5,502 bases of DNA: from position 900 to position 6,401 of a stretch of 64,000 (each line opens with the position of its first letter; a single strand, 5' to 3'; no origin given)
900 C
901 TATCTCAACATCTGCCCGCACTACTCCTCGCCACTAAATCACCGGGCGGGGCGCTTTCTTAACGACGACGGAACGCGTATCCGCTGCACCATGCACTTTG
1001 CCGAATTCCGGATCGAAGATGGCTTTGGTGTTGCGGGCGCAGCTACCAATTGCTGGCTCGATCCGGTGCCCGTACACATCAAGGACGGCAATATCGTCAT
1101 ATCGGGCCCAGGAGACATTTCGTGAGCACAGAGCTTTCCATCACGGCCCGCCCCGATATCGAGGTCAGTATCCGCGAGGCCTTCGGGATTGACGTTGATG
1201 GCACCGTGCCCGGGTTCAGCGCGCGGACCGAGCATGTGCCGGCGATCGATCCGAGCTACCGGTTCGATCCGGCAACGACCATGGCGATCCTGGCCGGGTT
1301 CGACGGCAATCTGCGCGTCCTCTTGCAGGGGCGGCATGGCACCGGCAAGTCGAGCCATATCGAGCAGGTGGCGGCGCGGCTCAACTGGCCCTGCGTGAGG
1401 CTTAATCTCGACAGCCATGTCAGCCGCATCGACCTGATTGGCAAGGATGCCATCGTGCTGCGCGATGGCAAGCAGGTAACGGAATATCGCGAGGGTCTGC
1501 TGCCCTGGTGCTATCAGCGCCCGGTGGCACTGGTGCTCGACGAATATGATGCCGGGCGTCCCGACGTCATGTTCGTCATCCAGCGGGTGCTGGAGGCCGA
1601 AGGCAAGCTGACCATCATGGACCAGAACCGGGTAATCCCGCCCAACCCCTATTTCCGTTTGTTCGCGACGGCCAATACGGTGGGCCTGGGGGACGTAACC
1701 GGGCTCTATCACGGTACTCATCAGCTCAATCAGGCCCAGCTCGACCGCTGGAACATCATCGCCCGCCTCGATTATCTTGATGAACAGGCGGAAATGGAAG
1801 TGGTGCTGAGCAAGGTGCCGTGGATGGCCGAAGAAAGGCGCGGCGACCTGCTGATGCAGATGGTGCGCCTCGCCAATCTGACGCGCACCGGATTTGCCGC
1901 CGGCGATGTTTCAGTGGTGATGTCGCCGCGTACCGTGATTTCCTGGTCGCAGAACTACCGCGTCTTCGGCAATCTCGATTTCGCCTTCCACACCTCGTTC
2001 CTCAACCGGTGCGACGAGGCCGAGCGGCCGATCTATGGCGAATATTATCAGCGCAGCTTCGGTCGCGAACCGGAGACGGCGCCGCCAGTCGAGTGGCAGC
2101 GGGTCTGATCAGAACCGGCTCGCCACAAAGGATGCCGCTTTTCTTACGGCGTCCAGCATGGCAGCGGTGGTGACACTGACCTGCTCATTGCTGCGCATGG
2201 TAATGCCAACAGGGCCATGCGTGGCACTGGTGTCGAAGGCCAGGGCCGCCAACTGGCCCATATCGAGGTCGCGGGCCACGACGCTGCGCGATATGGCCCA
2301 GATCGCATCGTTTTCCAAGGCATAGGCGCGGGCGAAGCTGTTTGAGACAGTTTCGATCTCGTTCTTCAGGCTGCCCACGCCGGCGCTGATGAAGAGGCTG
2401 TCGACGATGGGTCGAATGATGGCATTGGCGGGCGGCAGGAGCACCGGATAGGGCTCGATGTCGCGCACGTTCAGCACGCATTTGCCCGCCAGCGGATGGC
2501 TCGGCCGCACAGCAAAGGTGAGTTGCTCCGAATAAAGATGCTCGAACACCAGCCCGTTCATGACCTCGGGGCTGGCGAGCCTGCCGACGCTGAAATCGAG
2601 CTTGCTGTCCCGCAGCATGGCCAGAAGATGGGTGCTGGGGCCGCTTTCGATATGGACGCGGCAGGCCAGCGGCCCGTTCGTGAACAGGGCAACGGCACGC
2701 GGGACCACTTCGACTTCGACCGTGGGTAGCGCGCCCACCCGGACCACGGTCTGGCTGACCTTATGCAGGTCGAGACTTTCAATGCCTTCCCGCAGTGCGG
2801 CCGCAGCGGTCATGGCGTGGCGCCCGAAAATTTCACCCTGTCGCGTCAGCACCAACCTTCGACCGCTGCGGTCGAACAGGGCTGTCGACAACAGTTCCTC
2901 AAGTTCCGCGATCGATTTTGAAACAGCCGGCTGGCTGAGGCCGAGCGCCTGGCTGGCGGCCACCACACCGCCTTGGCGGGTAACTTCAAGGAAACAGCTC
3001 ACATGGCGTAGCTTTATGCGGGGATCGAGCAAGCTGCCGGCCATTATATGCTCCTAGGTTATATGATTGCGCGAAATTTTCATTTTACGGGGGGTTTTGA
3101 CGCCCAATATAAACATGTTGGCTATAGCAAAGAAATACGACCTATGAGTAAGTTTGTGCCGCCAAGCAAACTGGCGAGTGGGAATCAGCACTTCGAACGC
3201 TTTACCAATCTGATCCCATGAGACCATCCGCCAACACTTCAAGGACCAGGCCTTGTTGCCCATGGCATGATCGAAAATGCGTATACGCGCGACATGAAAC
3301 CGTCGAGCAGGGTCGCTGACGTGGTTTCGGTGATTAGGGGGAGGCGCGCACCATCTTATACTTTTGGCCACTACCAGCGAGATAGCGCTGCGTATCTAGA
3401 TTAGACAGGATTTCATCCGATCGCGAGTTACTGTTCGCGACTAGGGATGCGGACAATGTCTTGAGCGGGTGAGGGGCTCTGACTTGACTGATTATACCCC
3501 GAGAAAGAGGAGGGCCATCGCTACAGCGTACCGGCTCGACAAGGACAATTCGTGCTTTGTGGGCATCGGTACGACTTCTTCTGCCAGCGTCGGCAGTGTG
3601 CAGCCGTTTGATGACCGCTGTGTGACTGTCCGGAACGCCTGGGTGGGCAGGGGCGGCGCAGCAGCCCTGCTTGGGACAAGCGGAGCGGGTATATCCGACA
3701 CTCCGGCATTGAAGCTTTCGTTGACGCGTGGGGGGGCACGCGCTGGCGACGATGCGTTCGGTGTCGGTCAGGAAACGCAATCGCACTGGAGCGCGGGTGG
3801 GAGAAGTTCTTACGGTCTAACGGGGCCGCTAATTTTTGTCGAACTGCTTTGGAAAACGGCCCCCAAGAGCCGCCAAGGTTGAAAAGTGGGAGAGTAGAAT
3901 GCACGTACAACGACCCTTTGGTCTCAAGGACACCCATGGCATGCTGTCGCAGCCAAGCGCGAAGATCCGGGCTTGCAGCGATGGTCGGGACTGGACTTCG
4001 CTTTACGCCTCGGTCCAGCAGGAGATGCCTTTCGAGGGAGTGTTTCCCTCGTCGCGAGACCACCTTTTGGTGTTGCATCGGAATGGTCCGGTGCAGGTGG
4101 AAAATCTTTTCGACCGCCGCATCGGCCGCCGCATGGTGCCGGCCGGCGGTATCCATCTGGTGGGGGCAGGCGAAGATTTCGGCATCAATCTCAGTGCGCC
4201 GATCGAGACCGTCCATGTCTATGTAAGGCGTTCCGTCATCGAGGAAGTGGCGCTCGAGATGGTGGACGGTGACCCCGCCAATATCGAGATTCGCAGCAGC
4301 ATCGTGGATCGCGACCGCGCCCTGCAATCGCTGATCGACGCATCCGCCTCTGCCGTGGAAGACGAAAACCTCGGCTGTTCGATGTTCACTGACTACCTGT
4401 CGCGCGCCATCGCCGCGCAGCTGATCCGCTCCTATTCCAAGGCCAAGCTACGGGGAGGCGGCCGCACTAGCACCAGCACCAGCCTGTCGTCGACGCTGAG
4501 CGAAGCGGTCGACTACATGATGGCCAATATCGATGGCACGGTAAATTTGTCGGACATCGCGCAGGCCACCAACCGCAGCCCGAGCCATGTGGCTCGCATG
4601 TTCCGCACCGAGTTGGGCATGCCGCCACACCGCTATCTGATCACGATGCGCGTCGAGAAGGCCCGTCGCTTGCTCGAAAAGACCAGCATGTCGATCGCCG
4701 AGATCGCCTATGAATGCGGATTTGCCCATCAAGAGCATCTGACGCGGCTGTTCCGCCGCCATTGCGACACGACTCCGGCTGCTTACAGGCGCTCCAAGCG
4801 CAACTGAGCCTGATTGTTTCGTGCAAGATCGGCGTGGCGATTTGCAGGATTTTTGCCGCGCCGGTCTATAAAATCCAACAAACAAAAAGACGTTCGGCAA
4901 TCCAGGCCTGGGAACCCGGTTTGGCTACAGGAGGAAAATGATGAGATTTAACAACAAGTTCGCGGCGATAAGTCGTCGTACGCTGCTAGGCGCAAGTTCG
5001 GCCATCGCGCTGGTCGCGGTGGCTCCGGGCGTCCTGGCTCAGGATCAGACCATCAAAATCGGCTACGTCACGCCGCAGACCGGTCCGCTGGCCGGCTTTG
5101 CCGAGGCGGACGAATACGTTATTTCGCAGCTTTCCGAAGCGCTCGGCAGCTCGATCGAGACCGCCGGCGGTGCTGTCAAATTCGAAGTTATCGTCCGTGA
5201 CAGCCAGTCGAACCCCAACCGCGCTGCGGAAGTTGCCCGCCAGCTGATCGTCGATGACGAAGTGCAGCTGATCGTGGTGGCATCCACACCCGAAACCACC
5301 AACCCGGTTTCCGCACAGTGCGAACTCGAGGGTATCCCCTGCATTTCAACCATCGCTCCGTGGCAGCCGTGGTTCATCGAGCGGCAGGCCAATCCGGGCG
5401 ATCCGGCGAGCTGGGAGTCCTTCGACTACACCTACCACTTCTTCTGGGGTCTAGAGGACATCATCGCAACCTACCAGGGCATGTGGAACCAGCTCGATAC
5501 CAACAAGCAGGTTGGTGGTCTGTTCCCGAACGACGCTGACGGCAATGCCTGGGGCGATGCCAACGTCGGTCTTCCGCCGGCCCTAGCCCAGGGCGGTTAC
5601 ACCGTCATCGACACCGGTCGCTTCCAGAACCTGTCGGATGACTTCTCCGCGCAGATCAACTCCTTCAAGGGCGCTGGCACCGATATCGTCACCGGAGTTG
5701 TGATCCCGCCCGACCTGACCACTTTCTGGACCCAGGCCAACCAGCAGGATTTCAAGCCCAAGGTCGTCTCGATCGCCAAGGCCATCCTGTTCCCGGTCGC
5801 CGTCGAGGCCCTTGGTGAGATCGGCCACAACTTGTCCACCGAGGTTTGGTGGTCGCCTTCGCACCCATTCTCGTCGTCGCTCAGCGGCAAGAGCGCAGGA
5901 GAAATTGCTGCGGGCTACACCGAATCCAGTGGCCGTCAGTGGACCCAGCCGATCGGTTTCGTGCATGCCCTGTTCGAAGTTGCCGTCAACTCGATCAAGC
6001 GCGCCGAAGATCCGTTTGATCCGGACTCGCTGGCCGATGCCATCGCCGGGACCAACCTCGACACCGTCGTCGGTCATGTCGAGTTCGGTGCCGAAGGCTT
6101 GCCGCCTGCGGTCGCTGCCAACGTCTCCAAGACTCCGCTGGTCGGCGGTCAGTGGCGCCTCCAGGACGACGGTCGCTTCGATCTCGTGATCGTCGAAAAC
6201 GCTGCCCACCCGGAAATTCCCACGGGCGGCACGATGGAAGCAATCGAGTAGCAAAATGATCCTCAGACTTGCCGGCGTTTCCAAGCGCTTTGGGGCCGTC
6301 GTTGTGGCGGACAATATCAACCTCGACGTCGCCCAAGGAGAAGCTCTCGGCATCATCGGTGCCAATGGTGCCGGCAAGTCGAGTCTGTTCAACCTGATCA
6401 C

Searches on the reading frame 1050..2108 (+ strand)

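Call 67: search_protein_families(library=pfam, proteins=[window:1050-2108:+], max_evalue=0.000001)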
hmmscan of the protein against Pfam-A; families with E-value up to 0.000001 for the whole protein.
window:1050-2108:+ (352 aa): 2 families
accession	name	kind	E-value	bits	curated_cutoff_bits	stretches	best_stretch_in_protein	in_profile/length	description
PF12556.13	CobS_N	-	6.4e-14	51.8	22.2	1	31-63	2-34/34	Cobaltochelatase CobS subunit N terminal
PF07728.20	AAA_5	-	1e-11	45.4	22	1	90-214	2-126/139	AAA domain (dynein-related subfamily)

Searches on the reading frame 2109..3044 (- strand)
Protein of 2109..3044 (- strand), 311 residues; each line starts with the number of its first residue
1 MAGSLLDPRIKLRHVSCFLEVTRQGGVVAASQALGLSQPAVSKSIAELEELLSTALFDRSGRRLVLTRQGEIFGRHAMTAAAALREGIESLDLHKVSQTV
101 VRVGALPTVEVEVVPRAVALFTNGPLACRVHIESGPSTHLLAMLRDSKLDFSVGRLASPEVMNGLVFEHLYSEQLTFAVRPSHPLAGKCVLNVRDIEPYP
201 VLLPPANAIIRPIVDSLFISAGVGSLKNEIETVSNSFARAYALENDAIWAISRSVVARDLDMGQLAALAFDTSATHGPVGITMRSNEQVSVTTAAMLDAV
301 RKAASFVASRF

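Call 67: search_protein_families(library=pfam, proteins=[window:2109-3044:-], max_evalue=0.000001)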
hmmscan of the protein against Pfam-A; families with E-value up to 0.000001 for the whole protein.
window:2109-3044:- (311 aa): 2 families
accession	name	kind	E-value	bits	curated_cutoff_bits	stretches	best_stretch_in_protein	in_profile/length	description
PF03466.25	LysR_substrate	-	8.9e-29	100.8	28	1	98-304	5-208/209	LysR substrate binding domain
PF00126.33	HTH_1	-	6e-19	68.2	26.6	1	12-71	1-60/60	Bacterial regulatory helix-turn-helix protein, lysR family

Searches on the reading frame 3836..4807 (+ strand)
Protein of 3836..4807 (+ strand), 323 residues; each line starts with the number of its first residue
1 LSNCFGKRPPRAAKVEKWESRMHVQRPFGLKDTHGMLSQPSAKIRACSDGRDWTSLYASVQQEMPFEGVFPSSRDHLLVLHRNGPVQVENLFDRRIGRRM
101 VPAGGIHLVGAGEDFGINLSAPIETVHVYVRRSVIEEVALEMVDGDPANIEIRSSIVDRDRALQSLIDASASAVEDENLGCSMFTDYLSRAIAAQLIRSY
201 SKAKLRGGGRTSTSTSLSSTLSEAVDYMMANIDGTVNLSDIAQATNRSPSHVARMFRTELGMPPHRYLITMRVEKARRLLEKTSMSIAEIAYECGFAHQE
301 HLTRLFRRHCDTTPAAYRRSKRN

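Call 67: search_protein_families(library=pfam, proteins=[window:3836-4807:+], max_evalue=0.000001)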
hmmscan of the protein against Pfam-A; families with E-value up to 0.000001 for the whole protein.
window:3836-4807:+ (323 aa): 2 families
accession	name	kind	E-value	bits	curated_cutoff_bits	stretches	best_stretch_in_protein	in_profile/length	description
PF12833.13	HTH_18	-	3.1e-26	91.9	33.6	1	241-319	1-79/80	Helix-turn-helix domain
PF00165.29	HTH_AraC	-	9.3e-17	61.2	26.6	1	280-319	1-42/42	Bacterial regulatory helix-turn-helix proteins, AraC family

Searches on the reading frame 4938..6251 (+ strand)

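Call 67: search_protein_families(library=pfam, proteins=[window:4938-6251:+], max_evalue=0.000001)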
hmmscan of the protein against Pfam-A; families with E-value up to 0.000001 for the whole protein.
window:4938-6251:+ (437 aa): 2 families
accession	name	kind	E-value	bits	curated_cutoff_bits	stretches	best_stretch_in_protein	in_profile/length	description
PF13458.12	Peripla_BP_6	-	2.3e-32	113.5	31.7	1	38-386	1-325/343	Periplasmic binding protein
PF13433.12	Peripla_BP_5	-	4.8e-10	39.5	27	0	39-117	1-77/363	Periplasmic binding protein domain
